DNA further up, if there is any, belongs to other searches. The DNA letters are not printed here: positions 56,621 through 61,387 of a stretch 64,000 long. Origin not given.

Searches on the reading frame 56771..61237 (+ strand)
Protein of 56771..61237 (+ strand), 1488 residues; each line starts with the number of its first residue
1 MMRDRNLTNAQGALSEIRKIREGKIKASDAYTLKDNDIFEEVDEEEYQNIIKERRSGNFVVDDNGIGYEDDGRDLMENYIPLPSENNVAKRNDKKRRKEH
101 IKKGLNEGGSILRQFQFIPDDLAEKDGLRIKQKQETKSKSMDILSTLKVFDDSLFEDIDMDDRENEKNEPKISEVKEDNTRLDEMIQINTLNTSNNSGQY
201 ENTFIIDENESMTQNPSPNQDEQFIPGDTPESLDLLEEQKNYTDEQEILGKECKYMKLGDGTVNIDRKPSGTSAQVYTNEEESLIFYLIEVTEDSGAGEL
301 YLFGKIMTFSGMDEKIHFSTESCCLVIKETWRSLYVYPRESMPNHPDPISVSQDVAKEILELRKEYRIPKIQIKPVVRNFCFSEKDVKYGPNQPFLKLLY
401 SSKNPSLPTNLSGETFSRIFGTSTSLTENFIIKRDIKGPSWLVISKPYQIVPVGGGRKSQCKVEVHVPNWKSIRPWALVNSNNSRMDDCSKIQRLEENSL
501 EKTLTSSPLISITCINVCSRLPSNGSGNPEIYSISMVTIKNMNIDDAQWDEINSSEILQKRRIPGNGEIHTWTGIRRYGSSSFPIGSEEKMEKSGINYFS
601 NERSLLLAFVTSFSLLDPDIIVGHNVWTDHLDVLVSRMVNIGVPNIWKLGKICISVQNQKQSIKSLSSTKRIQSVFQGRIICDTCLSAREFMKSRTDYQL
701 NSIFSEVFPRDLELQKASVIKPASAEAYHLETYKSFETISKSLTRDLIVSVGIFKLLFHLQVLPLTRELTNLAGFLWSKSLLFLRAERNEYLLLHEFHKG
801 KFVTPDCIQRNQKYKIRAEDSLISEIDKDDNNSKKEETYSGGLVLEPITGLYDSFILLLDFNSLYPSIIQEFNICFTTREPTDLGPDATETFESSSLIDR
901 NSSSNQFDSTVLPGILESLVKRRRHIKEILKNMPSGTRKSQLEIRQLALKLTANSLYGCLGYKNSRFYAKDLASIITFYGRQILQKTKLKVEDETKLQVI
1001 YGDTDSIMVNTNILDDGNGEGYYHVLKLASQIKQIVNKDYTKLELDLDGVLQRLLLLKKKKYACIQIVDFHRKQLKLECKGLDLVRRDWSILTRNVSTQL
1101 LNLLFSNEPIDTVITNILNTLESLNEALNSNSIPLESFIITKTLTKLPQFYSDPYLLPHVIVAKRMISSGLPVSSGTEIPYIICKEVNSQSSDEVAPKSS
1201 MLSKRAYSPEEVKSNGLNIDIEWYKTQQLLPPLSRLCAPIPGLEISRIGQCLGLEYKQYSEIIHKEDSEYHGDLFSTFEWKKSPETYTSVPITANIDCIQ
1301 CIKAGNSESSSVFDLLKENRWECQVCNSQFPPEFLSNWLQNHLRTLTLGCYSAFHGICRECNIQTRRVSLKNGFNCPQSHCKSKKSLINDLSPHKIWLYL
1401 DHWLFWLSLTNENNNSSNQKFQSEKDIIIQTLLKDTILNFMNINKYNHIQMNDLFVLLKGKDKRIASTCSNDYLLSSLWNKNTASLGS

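Call 9: search_protein_families(library=pfam, proteins=[window:56771-61237:+])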
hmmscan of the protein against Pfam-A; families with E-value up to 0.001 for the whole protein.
window:56771-61237:+ (1488 aa): 4 families
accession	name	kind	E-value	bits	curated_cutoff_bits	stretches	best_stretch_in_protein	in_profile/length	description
PF00136.26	DNA_pol_B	-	1.7e-109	367.1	23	1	779-1240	5-453/453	DNA polymerase family B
PF03104.25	DNA_pol_B_exo1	-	1.6e-20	74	23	1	418-703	2-242/242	DNA polymerase family B, exonuclease domain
PF12254.13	DNA_pol_alpha_N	-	2.5e-16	60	26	1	14-76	1-65/66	DNA polymerase alpha subunit p180 N terminal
PF08996.15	zf-DNA_Pol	-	9e-05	22.7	25.7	1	1298-1455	19-186/186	DNA Polymerase alpha zinc finger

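Call 10: find_homologous_proteins(query=window:56771-61237:+, max_evalue=1e-50)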
Query window:56771-61237:+ (1488 aa): 207 proteins with E <= 1e-50 among 8000 candidates; the best 120 are listed.
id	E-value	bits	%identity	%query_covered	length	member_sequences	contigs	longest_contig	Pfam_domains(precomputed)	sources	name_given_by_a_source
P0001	0.0e+0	3151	93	100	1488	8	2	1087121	PF00136.27,PF12254.14,PF03104.26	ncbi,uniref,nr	ncbi:DNA polymerase (pol2) family protein [Cryptosporidium meleagridis]|uniref:DNA polymerase n=1 Ta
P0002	0.0e+0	2961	87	100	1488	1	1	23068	PF00136.27,PF12254.14,PF03104.26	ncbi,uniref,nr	ncbi:DNA polymerase alpha catalytic subunit [Cryptosporidium sp. chipmunk genotype I]|uniref:DNA pol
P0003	0.0e+0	2797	83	100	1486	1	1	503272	PF00136.27,PF12254.14,PF03104.26,PF08996.16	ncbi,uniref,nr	ncbi:DNA polymerase alpha catalytic subunit [Cryptosporidium ubiquitum]|uniref:DNA polymerase n=1 Ta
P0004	0.0e+0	2570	76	100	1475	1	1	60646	PF00136.27,PF12254.14,PF03104.26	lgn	-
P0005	0.0e+0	2550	75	100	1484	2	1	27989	PF00136.27,PF12254.14,PF03104.26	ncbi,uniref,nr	ncbi:DNA polymerase alpha catalytic subunit [Cryptosporidium canis]|uniref:DNA polymerase n=1 Tax=Cr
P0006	0.0e+0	1994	61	100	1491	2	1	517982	PF00136.27,PF12254.14,PF03104.26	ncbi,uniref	ncbi:DNA polymerase alpha catalytic subunit [Cryptosporidium xiaoi]|uniref:DNA polymerase n=1 Tax=Cr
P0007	0.0e+0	1977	60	100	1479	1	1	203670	PF00136.27,PF12254.14,PF03104.26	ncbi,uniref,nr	ncbi:hypothetical protein FG386_001743 [Cryptosporidium ryanae]|uniref:uncharacterized protein n=1 T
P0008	0.0e+0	1548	50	100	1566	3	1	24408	PF00136.27,PF12254.14,PF03104.26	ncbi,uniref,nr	ncbi:DNA polymerase family protein [Cryptosporidium andersoni]|uniref:DNA polymerase n=1 Tax=Cryptos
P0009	0.0e+0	1495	64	71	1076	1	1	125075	PF00136.27,PF12254.14,PF03104.26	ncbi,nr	ncbi:DNA polymerase alpha catalytic subunit [Cryptosporidium felis]|nr:DNA polymerase alpha catalyti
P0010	1.6e-166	574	32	79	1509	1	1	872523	PF00136.27,PF12254.14,PF03104.26,PF08996.16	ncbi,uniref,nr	ncbi:DNA polymerase family B-domain-containing protein [Phascolomyces articulosus]|uniref:DNA polyme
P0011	2.9e-166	573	33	82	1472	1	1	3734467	PF00136.27,PF12254.14,PF03104.26,PF08996.16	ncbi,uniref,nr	ncbi:DNA polymerase family B-domain-containing protein [Halteromyces radiatus]|uniref:DNA polymerase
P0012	1.7e-165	571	34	78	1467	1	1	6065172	PF00136.27,PF12254.14,PF03104.26,PF08996.16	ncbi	ncbi:unnamed protein product [Cunninghamella blakesleeana]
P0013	1.9e-165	571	33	81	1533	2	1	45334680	PF00136.27,PF12254.14,PF03104.26,PF08996.16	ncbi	ncbi:hypothetical protein ABZP36_025618 [Zizania latifolia]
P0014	9.1e-165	568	36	69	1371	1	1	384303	PF00136.27,PF12254.14,PF03104.26,PF08996.16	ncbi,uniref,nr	ncbi:hypothetical protein DM01DRAFT_363903 [Hesseltinella vesiculosa]|uniref:DNA polymerase n=1 Tax=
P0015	2.8e-164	567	34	74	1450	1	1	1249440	PF00136.27,PF12254.14,PF03104.26,PF08996.16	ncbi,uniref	ncbi:uncharacterized protein VTP21DRAFT_10345 [Calcarisporiella thermophila]|uniref:uncharacterized 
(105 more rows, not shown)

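Call 16: find_encoding_contigs(protein=P0001, flank=10000, max_places=2)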
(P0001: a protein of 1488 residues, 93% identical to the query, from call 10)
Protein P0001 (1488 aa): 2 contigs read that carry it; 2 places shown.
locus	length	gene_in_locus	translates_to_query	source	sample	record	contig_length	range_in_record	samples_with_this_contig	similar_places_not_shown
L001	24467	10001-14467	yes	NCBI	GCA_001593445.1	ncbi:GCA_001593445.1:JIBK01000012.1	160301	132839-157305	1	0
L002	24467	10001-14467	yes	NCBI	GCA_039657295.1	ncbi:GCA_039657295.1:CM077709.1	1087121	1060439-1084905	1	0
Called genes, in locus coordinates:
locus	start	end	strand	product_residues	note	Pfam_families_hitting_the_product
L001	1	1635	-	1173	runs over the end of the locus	PF00675:Peptidase_M16, PF05193:Peptidase_M16_C, PF16187:Peptidase_M16_M (weak), PF22456:PqqF-like_C_4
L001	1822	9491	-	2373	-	PF00675:Peptidase_M16 (weak), PF05193:Peptidase_M16_C, PF00675:Peptidase_M16, PF05193:Peptidase_M16_C, PF16187:Peptidase_M16_M (weak), PF22456:PqqF-like_C_4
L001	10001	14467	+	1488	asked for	PF12254:DNA_pol_alpha_N, PF03104:DNA_pol_B_exo1, PF00136:DNA_pol_B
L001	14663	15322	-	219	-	-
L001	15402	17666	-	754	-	PF00069:Pkinase, PF07714:PK_Tyr_Ser-Thr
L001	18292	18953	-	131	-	PF03874:RNA_pol_Rpb4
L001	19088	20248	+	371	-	PF00149:Metallophos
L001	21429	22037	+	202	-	-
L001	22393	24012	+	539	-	PF01490:Aa_trans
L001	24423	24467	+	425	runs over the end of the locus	-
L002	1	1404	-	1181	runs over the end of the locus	PF00675:Peptidase_M16 (weak), PF05193:Peptidase_M16_C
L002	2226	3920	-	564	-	PF22456:PqqF-like_C_4 (weak)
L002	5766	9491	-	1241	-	PF00675:Peptidase_M16 (weak), PF05193:Peptidase_M16_C, PF16187:Peptidase_M16_M (weak)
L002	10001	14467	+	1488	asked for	PF12254:DNA_pol_alpha_N, PF03104:DNA_pol_B_exo1, PF00136:DNA_pol_B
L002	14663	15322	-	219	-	-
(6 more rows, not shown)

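Call 17: find_encoding_contigs(protein=P0003, flank=10000, max_places=1)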
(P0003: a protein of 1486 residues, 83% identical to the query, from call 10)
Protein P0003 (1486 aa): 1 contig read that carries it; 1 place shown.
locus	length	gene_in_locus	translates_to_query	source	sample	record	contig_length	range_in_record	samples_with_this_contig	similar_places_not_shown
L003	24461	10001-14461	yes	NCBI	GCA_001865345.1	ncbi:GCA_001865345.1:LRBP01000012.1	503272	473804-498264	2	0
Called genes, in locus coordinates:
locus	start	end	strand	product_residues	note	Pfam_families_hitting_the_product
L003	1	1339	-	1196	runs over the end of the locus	PF00675:Peptidase_M16 (weak), PF05193:Peptidase_M16_C (weak)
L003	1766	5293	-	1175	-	PF00675:Peptidase_M16, PF05193:Peptidase_M16_C, PF22456:PqqF-like_C_4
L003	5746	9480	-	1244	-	PF00675:Peptidase_M16 (faint), PF05193:Peptidase_M16_C, PF16187:Peptidase_M16_M (weak)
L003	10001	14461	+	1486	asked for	PF12254:DNA_pol_alpha_N, PF03104:DNA_pol_B_exo1, PF00136:DNA_pol_B, PF08996:zf-DNA_Pol (weak)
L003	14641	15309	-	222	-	-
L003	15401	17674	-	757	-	PF00069:Pkinase, PF07714:PK_Tyr_Ser-Thr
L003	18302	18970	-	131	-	PF03874:RNA_pol_Rpb4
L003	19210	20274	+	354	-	-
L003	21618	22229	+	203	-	-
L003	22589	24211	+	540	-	PF01490:Aa_trans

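Call 18: find_encoding_contigs(protein=P0005, flank=10000, max_places=1)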
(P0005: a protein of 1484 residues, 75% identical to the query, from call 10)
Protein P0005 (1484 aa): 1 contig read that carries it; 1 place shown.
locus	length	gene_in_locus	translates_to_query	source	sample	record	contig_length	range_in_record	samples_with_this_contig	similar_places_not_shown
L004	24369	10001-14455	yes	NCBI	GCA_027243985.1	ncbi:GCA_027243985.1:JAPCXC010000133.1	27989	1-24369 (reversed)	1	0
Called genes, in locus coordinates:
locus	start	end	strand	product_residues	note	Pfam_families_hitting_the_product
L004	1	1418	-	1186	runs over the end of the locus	PF05193:Peptidase_M16_C (faint)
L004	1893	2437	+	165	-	-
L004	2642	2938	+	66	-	-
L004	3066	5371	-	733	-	PF00675:Peptidase_M16, PF05193:Peptidase_M16_C, PF16187:Peptidase_M16_M (weak)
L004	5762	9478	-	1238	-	PF00675:Peptidase_M16 (weak), PF05193:Peptidase_M16_C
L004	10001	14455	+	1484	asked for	PF12254:DNA_pol_alpha_N, PF03104:DNA_pol_B_exo1, PF00136:DNA_pol_B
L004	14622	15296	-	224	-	PF05701:WEMBL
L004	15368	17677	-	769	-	PF00069:Pkinase, PF07714:PK_Tyr_Ser-Thr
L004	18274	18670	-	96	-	PF03874:RNA_pol_Rpb4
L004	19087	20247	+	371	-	PF00149:Metallophos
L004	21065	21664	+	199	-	-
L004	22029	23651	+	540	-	PF01490:Aa_trans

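Call 19: find_encoding_contigs(protein=P0002, flank=10000, max_places=1)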
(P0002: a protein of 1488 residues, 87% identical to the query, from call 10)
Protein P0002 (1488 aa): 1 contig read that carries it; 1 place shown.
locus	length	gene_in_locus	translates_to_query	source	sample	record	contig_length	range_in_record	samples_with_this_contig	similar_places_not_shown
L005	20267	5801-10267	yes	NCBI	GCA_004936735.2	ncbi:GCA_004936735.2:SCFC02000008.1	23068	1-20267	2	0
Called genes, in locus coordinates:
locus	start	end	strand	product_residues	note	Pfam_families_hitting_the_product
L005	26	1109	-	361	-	PF00675:Peptidase_M16, PF05193:Peptidase_M16_C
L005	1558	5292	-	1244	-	PF00675:Peptidase_M16 (weak), PF16187:Peptidase_M16_M (faint), PF05193:Peptidase_M16_C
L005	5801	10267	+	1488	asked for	PF12254:DNA_pol_alpha_N, PF03104:DNA_pol_B_exo1, PF00136:DNA_pol_B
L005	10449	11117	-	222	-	-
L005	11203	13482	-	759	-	PF00069:Pkinase, PF07714:PK_Tyr_Ser-Thr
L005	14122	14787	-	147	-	PF03874:RNA_pol_Rpb4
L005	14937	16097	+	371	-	PF00149:Metallophos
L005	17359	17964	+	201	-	-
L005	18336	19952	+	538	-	PF01490:Aa_trans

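Call 20: find_encoding_contigs(protein=P0006, flank=10000, max_places=1)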
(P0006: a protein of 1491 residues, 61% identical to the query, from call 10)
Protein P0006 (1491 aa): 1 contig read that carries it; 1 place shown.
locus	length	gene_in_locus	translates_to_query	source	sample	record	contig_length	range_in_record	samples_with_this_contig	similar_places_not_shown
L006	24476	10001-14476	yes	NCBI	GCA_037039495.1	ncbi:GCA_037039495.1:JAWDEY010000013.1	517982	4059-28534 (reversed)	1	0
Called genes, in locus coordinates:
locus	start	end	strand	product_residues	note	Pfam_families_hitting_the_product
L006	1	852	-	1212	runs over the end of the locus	PF00675:Peptidase_M16 (weak), PF05193:Peptidase_M16_C (faint)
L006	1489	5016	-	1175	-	PF00675:Peptidase_M16, PF05193:Peptidase_M16_C, PF16187:Peptidase_M16_M (faint), PF22456:PqqF-like_C_4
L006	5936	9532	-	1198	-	PF00675:Peptidase_M16 (faint), PF05193:Peptidase_M16_C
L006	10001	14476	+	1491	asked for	PF12254:DNA_pol_alpha_N, PF03104:DNA_pol_B_exo1, PF00136:DNA_pol_B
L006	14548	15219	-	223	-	PF12352:V-SNARE_C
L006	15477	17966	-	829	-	PF00069:Pkinase, PF07714:PK_Tyr_Ser-Thr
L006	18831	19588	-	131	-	PF03874:RNA_pol_Rpb4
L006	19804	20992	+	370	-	PF00149:Metallophos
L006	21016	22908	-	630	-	-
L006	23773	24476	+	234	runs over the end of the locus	-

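Call 21: find_encoding_contigs(protein=P0007, flank=10000, max_places=1)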
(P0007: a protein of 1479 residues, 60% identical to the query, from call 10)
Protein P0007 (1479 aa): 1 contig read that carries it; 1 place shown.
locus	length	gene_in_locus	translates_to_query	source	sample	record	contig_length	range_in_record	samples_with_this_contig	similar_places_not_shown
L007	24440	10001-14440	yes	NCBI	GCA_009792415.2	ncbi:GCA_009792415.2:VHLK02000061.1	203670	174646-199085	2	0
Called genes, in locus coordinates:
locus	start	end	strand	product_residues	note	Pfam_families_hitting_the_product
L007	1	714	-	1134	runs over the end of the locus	PF05193:Peptidase_M16_C (weak)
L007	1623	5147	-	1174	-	PF00675:Peptidase_M16, PF05193:Peptidase_M16_C, PF16187:Peptidase_M16_M (faint), PF22456:PqqF-like_C_4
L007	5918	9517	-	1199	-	PF05193:Peptidase_M16_C, PF16187:Peptidase_M16_M (faint)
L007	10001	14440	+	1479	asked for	PF12254:DNA_pol_alpha_N, PF03104:DNA_pol_B_exo1, PF00136:DNA_pol_B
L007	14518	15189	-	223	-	PF12352:V-SNARE_C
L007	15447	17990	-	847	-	PF00069:Pkinase, PF07714:PK_Tyr_Ser-Thr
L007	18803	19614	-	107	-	PF03874:RNA_pol_Rpb4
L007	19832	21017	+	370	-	PF00149:Metallophos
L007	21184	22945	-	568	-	-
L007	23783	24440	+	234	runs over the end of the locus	-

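Call 22: find_encoding_contigs(protein=P0008, flank=10000, max_places=1)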
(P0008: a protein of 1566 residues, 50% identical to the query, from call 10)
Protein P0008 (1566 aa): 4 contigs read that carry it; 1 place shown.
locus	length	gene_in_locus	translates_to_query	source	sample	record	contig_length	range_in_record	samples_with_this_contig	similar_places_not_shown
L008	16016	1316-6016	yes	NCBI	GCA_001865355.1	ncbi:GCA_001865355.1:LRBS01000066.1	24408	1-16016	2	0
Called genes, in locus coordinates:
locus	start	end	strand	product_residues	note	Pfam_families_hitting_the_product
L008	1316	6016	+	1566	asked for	PF12254:DNA_pol_alpha_N, PF03104:DNA_pol_B_exo1, PF00136:DNA_pol_B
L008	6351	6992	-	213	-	PF12352:V-SNARE_C (faint)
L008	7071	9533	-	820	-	PF00069:Pkinase, PF07714:PK_Tyr_Ser-Thr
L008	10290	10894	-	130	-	PF03874:RNA_pol_Rpb4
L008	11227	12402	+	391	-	PF00149:Metallophos (weak)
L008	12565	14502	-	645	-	-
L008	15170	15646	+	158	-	-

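Call 23: find_encoding_contigs(protein=P0009, flank=10000, max_places=1)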
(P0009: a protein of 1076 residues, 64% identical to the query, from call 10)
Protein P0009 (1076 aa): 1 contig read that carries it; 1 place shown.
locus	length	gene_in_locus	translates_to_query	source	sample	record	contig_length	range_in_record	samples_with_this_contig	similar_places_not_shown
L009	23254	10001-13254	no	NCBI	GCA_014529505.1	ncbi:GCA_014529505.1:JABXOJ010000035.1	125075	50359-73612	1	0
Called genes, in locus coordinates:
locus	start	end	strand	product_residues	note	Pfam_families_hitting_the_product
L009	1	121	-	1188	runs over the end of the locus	PF00675:Peptidase_M16, PF05193:Peptidase_M16_C, PF16187:Peptidase_M16_M (faint), PF22456:PqqF-like_C_4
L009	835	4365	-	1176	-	PF00675:Peptidase_M16, PF05193:Peptidase_M16_C, PF22456:PqqF-like_C_4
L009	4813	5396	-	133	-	-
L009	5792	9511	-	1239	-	PF00675:Peptidase_M16, PF16187:Peptidase_M16_M (faint), PF05193:Peptidase_M16_C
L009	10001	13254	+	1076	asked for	PF12254:DNA_pol_alpha_N, PF03104:DNA_pol_B_exo1, PF00136:DNA_pol_B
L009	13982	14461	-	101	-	-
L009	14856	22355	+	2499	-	-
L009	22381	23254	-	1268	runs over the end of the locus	PF04563:RNA_pol_Rpb2_1, PF04561:RNA_pol_Rpb2_2, PF04565:RNA_pol_Rpb2_3, PF04566:RNA_pol_Rpb2_4, PF00562:RNA_pol_Rpb2_6, PF04560:RNA_pol_Rpb2_7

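Call 24: find_encoding_contigs(protein=P0004, flank=10000, max_places=1)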
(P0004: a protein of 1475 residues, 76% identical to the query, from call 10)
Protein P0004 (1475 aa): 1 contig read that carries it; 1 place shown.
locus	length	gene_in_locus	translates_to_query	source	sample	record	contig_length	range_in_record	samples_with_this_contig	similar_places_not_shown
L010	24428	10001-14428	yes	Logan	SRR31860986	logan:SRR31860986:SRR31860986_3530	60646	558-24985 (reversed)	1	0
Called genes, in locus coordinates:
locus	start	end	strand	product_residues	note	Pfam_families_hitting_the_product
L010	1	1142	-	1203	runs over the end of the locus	PF00675:Peptidase_M16, PF05193:Peptidase_M16_C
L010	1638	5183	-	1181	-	PF00675:Peptidase_M16, PF05193:Peptidase_M16_C, PF16187:Peptidase_M16_M (weak), PF22456:PqqF-like_C_4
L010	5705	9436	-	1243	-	PF00675:Peptidase_M16 (weak), PF16187:Peptidase_M16_M (faint), PF05193:Peptidase_M16_C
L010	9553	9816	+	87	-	-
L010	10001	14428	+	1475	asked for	PF12254:DNA_pol_alpha_N, PF03104:DNA_pol_B_exo1, PF00136:DNA_pol_B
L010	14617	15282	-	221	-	-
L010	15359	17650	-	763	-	PF00069:Pkinase, PF07714:PK_Tyr_Ser-Thr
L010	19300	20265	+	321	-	-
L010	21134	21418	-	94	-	-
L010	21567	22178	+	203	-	-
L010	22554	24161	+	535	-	PF01490:Aa_trans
